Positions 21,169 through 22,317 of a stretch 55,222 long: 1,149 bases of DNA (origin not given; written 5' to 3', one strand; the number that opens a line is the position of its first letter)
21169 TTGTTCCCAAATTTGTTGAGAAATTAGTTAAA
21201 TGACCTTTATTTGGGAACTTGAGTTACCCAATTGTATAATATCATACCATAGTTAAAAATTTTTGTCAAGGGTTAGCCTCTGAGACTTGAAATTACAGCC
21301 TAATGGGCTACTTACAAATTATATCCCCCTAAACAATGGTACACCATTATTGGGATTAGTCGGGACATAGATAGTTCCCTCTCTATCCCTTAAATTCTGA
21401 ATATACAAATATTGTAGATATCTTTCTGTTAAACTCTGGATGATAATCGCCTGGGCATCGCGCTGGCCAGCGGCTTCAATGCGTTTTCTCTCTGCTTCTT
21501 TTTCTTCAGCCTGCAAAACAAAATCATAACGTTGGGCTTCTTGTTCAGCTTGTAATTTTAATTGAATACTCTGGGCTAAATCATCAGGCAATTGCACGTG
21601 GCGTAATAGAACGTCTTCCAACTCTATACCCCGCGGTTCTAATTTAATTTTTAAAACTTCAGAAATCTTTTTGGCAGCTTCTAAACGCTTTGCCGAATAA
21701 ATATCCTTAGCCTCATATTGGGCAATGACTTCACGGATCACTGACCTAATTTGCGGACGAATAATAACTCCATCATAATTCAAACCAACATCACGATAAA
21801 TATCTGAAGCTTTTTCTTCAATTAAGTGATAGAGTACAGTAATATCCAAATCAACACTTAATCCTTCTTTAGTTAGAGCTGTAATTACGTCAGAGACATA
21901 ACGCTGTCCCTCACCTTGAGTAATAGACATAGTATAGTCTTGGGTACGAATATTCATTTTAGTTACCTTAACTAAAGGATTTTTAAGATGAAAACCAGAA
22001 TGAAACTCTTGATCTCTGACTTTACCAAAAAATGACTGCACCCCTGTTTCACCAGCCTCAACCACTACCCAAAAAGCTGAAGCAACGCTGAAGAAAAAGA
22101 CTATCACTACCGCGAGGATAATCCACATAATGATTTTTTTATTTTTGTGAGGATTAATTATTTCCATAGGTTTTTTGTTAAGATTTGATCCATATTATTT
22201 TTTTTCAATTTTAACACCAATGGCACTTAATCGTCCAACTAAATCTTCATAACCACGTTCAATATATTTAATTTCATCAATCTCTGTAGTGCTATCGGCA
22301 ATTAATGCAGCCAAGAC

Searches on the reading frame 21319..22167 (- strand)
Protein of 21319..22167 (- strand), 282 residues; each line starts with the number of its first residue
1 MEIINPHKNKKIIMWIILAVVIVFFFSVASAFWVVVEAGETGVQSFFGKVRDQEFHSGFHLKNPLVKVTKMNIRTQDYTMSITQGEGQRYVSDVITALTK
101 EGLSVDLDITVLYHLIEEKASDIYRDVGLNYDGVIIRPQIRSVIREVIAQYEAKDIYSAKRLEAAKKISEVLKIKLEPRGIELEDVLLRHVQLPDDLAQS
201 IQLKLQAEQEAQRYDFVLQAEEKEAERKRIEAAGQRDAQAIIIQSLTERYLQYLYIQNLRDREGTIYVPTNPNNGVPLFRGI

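Call 84: search_protein_families(library=pfam, proteins=[window:21319-22167:-], max_evalue=0.001)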
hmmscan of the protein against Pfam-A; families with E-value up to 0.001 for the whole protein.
window:21319-22167:- (282 aa): 1 family
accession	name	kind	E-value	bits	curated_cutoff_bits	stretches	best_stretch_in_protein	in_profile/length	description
PF01145.31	Band_7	-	7.4e-32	111.2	23.6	1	35-227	2-174/176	SPFH domain / Band 7 family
